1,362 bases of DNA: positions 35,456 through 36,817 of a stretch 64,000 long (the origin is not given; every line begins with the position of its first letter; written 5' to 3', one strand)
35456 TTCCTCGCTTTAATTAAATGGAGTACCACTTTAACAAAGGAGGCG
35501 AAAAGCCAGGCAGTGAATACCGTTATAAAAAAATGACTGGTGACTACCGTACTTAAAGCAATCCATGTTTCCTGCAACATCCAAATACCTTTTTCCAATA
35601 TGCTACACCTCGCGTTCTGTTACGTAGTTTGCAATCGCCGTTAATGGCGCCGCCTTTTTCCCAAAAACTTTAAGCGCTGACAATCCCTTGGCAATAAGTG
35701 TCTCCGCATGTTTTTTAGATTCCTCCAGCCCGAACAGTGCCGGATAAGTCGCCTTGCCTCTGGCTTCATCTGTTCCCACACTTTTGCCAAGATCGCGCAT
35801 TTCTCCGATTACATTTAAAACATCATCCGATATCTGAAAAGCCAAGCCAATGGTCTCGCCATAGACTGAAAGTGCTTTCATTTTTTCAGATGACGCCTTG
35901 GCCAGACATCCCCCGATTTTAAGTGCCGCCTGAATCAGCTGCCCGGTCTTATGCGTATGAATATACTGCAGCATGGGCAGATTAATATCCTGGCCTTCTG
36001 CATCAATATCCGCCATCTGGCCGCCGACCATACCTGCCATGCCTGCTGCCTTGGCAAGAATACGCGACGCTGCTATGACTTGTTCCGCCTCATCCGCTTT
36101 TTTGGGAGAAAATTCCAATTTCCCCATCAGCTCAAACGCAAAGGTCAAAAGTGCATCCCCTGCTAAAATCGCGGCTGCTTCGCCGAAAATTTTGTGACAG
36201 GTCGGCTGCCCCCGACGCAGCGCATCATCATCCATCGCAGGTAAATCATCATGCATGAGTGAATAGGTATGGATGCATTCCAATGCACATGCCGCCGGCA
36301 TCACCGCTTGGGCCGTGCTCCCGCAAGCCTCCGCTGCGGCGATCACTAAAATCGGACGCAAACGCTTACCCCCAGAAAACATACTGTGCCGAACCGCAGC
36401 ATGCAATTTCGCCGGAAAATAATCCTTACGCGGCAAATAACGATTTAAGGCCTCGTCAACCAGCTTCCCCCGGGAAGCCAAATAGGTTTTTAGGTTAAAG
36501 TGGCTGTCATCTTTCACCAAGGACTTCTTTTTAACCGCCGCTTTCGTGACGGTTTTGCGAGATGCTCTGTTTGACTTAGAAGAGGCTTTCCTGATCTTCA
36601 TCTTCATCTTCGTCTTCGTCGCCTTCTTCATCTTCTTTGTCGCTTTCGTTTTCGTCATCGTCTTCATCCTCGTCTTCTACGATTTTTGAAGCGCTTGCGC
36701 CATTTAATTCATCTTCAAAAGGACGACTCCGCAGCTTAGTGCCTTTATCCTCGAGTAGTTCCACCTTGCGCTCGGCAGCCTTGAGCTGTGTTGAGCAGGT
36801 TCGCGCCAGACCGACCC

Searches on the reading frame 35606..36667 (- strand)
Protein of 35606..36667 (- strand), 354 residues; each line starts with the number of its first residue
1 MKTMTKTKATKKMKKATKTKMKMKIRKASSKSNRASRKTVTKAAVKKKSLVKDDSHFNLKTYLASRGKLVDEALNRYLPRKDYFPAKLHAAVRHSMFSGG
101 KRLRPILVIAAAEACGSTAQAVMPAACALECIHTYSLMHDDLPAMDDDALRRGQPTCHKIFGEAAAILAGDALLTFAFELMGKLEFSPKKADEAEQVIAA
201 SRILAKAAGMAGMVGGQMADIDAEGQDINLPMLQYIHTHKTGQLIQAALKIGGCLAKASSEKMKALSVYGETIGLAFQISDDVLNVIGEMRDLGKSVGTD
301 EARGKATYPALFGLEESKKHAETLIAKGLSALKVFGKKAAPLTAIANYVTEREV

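Call 42: search_protein_families(library=pfam, proteins=[window:35606-36667:-], max_evalue=0.0001)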
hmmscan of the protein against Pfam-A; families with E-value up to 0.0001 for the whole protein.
window:35606-36667:- (354 aa): 1 family
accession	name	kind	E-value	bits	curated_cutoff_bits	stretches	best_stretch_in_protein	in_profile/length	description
PF00348.22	polyprenyl_synt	-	1.4e-60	205.1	27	1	87-323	3-232/251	Polyprenyl synthetase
